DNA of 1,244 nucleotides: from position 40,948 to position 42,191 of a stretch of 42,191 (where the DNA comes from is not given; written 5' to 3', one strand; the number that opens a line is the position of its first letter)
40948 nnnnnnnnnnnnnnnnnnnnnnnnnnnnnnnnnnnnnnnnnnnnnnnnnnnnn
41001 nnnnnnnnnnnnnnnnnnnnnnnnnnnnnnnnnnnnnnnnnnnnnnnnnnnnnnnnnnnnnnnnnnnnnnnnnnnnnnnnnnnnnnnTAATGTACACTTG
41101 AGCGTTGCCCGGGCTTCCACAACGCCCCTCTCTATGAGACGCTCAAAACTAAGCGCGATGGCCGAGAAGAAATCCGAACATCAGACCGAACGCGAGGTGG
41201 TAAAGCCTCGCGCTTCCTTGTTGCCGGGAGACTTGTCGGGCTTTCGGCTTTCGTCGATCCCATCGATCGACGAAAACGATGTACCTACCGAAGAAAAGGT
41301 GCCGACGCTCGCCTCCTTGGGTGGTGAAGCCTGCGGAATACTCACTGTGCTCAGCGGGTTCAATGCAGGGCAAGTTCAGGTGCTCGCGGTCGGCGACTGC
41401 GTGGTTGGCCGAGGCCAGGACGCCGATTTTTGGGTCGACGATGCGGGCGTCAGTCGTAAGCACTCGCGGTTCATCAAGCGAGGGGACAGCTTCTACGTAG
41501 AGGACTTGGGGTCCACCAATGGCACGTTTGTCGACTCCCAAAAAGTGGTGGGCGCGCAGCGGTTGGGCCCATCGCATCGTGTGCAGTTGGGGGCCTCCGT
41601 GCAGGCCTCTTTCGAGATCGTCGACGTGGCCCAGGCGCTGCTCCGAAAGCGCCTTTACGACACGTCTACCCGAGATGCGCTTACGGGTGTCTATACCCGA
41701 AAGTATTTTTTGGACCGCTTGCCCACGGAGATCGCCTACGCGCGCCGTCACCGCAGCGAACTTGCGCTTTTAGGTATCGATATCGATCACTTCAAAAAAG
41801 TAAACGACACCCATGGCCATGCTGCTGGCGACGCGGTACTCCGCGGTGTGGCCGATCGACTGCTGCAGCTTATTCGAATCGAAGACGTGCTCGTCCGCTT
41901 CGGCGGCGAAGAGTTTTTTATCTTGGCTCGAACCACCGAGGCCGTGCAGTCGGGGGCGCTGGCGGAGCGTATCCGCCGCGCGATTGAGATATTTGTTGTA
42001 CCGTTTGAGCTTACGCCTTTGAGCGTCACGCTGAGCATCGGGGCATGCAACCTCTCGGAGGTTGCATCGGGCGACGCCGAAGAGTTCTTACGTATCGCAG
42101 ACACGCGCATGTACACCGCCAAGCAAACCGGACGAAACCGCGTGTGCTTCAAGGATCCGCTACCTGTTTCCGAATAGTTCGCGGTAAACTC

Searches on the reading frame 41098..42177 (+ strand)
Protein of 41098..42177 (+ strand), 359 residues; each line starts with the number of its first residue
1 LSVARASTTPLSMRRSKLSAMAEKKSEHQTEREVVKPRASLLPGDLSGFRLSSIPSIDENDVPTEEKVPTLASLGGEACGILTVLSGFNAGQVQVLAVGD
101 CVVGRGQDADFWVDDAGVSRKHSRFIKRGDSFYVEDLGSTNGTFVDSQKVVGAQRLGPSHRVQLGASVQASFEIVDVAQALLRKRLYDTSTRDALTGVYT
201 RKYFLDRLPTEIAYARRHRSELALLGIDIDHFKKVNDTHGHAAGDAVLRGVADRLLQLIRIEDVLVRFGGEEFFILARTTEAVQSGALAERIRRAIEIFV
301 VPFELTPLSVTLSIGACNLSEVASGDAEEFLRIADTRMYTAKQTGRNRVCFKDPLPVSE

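Call 10: search_protein_families(library=pfam, proteins=[window:41098-42177:+])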
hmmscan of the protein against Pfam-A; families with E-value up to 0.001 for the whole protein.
window:41098-42177:+ (359 aa): 3 families
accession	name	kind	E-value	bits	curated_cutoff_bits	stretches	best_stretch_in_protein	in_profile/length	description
PF00990.26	GGDEF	-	1.9e-42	145.2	23.8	1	191-348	2-161/161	Diguanylate cyclase, GGDEF domain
PF00498.31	FHA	-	1.8e-16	60.8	20.7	1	102-165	2-67/67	FHA domain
PF16697.10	Yop-YscD_cpl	-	2.7e-14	53.6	33.2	1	84-166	2-85/94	Inner membrane component of T3SS, cytoplasmic domain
